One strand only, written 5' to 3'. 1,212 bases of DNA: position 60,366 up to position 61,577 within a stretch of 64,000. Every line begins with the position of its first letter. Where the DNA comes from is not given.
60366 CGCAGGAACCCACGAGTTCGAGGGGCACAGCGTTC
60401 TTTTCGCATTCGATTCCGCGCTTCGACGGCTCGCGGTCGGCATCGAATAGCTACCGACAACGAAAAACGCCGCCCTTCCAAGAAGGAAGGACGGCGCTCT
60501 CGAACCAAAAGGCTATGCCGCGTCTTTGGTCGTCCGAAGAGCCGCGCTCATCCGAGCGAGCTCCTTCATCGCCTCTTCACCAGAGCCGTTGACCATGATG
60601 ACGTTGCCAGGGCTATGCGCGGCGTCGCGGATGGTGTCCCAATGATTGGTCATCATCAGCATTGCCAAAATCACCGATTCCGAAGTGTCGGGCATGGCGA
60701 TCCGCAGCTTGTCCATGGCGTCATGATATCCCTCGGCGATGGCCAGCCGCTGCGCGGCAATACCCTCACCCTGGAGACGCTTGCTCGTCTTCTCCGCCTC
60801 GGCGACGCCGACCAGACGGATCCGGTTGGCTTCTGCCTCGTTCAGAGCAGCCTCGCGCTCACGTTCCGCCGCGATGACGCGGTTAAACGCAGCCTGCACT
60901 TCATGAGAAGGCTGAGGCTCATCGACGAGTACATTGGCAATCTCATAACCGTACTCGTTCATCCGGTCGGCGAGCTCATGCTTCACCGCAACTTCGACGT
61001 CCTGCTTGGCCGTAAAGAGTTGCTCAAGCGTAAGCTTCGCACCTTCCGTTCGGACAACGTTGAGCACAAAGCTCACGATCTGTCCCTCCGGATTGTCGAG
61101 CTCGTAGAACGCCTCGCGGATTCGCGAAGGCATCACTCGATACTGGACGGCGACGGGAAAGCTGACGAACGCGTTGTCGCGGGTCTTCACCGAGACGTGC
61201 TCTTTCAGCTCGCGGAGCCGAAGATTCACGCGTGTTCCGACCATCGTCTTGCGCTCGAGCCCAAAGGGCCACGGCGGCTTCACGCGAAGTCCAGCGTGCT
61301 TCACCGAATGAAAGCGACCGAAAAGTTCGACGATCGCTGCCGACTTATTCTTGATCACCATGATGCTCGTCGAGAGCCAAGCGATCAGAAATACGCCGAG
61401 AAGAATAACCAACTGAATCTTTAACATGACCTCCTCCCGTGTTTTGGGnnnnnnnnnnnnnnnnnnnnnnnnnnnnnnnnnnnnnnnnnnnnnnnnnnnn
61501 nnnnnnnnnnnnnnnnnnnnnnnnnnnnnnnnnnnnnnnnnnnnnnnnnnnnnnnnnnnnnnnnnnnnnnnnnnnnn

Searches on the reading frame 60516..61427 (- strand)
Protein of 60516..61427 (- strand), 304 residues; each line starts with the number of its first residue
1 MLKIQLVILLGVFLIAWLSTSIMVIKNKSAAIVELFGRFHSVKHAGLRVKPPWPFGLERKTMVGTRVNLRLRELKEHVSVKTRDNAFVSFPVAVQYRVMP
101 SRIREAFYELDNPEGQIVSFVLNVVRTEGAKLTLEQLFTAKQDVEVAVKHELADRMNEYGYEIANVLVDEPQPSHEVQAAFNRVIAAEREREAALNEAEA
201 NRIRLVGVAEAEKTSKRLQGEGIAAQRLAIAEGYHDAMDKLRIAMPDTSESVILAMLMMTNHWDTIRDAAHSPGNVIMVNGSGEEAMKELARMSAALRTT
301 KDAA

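Call 79: search_protein_families(library=pfam, proteins=[window:60516-61427:-], max_evalue=0.001)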
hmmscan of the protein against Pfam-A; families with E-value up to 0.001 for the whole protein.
window:60516-61427:- (304 aa): 1 family
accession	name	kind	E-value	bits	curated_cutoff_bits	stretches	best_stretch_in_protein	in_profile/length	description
PF01145.31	Band_7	-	4.1e-29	102.3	23.6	1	24-201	2-175/176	SPFH domain / Band 7 family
